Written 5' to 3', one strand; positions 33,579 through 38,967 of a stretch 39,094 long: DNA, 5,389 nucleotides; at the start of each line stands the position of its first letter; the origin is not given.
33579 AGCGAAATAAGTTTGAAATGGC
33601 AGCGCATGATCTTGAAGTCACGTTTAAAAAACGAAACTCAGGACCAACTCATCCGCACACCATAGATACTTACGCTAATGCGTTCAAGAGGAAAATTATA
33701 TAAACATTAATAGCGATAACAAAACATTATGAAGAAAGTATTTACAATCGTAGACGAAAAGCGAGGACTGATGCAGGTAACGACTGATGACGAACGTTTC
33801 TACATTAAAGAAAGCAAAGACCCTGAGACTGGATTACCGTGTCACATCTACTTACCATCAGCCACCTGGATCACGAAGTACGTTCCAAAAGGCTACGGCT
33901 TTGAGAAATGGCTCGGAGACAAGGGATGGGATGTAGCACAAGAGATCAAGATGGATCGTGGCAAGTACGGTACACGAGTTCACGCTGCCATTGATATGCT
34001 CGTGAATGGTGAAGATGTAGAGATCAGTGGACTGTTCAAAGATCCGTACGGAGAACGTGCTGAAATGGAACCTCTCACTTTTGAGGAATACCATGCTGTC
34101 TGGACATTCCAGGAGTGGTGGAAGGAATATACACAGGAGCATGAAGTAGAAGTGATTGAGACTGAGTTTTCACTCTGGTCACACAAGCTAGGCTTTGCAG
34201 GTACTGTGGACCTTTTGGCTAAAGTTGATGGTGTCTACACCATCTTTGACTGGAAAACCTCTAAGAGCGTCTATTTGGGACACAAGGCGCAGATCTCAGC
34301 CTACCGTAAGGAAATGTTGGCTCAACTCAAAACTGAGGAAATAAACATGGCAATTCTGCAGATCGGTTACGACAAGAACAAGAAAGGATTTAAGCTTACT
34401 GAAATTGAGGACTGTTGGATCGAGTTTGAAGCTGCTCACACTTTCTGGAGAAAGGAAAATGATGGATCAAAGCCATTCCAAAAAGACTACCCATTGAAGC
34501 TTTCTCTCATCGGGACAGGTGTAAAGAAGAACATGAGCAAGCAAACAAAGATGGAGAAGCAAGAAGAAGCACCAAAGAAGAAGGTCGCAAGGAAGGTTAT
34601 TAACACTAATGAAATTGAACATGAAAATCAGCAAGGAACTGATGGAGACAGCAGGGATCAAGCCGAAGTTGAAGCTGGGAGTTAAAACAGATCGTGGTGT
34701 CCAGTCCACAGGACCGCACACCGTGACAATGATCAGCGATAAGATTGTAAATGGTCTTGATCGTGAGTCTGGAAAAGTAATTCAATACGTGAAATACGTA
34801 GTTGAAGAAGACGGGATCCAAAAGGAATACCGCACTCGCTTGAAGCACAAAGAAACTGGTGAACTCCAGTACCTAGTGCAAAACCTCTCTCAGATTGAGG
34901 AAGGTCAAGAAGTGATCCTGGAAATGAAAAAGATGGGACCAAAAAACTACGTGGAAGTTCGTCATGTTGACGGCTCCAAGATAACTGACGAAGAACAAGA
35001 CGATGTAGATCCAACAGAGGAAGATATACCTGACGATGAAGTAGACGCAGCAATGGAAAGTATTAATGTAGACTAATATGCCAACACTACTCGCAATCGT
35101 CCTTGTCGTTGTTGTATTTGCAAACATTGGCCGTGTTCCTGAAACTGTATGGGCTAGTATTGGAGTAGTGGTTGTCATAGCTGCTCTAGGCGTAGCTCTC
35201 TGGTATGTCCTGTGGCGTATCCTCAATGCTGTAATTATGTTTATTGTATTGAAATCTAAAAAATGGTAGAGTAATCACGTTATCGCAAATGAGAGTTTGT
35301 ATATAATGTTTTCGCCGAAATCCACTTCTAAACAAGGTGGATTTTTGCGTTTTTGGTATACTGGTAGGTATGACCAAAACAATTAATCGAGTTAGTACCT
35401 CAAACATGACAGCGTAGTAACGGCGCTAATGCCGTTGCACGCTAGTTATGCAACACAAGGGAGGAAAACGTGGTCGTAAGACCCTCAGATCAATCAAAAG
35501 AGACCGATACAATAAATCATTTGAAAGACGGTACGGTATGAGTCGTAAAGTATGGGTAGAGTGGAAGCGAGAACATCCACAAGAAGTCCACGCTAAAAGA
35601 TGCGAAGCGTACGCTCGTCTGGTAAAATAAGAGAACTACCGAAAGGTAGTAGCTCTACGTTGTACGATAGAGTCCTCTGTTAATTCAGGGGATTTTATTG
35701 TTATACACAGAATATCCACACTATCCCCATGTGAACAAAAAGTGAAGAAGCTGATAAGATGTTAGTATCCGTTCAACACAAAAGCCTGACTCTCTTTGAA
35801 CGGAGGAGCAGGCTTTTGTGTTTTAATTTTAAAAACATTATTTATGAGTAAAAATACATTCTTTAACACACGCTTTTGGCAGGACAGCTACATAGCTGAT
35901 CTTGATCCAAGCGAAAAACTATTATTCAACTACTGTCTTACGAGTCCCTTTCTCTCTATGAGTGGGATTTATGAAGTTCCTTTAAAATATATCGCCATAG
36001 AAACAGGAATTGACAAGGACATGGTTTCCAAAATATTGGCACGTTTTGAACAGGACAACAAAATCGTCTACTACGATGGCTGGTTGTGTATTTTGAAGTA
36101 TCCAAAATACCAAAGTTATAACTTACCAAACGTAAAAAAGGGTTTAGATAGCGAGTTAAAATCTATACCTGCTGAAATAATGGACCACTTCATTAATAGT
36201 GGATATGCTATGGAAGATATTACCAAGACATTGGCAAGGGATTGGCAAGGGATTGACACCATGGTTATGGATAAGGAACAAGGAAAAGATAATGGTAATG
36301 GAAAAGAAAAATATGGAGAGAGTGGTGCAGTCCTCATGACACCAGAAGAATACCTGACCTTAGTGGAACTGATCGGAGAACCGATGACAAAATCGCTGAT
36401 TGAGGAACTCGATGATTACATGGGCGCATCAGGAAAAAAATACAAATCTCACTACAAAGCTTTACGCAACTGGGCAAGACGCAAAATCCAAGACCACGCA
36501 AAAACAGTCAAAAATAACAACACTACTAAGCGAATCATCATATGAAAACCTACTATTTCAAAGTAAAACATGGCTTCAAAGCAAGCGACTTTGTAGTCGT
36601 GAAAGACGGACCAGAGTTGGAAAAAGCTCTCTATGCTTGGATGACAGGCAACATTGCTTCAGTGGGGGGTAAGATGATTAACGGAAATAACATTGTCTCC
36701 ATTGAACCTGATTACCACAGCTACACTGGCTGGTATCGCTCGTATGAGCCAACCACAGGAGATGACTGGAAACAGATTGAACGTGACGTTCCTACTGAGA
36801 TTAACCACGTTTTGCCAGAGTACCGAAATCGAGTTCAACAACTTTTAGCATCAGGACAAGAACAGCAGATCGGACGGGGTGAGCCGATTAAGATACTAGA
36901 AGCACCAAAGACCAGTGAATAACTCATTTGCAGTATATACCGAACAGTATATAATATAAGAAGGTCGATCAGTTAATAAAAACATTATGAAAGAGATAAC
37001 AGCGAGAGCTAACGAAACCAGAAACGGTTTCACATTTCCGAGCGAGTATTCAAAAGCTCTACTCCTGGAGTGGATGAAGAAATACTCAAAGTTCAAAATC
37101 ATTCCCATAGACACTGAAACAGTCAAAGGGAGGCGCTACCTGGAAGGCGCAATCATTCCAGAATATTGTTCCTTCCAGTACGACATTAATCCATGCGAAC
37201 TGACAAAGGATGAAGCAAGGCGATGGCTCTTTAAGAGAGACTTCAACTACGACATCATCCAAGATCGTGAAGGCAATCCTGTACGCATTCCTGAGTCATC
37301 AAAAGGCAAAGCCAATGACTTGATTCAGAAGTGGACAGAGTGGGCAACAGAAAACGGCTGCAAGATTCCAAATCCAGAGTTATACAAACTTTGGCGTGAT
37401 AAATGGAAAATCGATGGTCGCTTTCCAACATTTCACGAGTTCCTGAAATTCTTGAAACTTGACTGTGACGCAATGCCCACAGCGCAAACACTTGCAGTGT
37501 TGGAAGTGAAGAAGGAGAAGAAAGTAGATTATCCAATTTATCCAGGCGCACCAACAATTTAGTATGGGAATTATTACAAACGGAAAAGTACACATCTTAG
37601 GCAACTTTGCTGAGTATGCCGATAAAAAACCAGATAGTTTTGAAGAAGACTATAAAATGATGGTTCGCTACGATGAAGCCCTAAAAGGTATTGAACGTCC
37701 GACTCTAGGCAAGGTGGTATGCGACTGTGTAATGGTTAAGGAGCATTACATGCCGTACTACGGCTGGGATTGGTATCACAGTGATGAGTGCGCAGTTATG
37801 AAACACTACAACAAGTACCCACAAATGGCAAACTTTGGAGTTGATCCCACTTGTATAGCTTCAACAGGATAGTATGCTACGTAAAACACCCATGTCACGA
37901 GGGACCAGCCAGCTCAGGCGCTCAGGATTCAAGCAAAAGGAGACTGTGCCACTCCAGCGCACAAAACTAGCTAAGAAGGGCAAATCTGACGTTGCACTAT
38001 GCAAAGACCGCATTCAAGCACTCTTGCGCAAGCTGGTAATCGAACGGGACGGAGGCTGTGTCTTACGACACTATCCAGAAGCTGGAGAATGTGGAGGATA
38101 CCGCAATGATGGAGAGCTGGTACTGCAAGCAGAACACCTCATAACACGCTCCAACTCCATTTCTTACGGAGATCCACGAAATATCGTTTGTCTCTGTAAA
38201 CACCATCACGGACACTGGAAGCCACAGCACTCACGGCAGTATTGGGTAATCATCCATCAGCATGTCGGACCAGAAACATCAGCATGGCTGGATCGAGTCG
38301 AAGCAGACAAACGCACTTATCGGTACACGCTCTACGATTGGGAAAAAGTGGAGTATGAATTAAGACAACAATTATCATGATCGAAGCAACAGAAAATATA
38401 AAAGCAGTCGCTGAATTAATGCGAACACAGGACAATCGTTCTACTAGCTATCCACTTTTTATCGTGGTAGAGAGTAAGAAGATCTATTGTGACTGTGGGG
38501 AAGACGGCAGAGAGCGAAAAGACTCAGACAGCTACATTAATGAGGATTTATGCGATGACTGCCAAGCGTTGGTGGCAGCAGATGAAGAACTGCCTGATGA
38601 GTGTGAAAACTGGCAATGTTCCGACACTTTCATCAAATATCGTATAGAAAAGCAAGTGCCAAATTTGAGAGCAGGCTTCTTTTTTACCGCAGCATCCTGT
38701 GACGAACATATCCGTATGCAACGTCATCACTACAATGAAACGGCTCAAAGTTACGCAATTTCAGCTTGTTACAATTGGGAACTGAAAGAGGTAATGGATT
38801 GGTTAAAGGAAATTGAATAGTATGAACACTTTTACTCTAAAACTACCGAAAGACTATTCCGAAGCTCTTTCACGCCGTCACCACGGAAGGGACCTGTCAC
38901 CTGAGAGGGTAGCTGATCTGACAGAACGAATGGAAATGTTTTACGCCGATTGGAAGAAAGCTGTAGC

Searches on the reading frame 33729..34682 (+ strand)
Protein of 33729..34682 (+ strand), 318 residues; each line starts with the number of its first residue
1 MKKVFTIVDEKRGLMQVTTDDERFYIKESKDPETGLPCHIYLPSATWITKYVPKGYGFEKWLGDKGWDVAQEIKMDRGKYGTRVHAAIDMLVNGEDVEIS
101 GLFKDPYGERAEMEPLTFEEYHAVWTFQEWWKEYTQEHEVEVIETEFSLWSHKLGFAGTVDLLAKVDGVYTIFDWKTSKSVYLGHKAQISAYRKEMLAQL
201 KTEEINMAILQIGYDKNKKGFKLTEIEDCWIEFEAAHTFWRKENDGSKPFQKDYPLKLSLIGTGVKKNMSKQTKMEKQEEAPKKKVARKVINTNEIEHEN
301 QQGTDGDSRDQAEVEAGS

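Call 19: search_protein_families(library=pfam, proteins=[window:33729-34682:+], max_evalue=0.001)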
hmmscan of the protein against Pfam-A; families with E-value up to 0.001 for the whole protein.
window:33729-34682:+ (318 aa): 1 family
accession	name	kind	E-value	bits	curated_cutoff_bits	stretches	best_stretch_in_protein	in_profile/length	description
PF12705.13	PDDEXK_1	-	1.1e-06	29.3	22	1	74-235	31-196/247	PD-(D/E)XK nuclease superfamily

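Call 55: search_protein_families(library=phrogs, proteins=[window:33729-34682:+], max_evalue=0.001)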
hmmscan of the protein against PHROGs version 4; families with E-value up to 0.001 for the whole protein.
window:33729-34682:+ (318 aa): 2 families
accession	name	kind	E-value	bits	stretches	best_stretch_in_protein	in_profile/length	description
phrog_298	-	DNA, RNA and nucleotide metabolism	7.7e-32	111.8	1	5-249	35-267/293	exonuclease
phrog_69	-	DNA, RNA and nucleotide metabolism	1.8e-09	38.2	1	78-242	121-299/501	exonuclease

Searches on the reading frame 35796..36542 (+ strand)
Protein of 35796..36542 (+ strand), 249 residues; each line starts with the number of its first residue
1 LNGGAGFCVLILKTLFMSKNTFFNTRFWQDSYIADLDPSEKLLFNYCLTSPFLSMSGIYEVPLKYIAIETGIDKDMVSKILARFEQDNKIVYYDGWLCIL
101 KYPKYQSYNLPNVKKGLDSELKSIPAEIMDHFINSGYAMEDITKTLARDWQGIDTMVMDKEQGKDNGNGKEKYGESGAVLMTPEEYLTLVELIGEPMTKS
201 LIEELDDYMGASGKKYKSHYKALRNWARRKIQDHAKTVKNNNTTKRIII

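Call 19: search_protein_families(library=pfam, proteins=[window:35796-36542:+], max_evalue=0.001)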
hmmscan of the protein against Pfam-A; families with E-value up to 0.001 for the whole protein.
window:35796-36542:+ (249 aa): 0 families

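Call 56: search_protein_families(library=phrogs, proteins=[window:35796-36542:+], max_evalue=0.001)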
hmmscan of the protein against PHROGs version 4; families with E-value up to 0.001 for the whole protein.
window:35796-36542:+ (249 aa): 6 families
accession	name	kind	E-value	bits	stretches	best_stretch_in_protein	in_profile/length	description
phrog_1701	-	DNA, RNA and nucleotide metabolism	2.8e-17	64.5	1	21-132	5-121/323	DnaD-like helicase loader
phrog_6251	-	DNA, RNA and nucleotide metabolism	8.7e-15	56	1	22-145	6-134/284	replisome organizer DnaA-like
phrog_13246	-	DNA, RNA and nucleotide metabolism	9.1e-14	52.6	1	160-240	149-227/250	replisome organizer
phrog_25711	-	unknown function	1.5e-06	29.5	1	16-117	2-106/164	-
phrog_12196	-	unknown function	0.00016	22.2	1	43-85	29-71/297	-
phrog_25210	-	unknown function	0.00027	21.7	1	45-83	32-70/207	-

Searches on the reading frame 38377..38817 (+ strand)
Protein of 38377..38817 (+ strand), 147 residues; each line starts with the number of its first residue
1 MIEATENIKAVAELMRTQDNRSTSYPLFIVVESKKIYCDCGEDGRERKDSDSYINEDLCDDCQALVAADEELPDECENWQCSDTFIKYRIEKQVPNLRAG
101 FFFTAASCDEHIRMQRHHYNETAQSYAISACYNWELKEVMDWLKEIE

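Call 56: search_protein_families(library=phrogs, proteins=[window:38377-38817:+], max_evalue=0.001)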
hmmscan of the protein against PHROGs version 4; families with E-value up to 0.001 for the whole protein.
window:38377-38817:+ (147 aa): 1 family
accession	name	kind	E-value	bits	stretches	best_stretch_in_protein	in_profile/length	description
phrog_3205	-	unknown function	3.2e-17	64.1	1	3-146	24-197/243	-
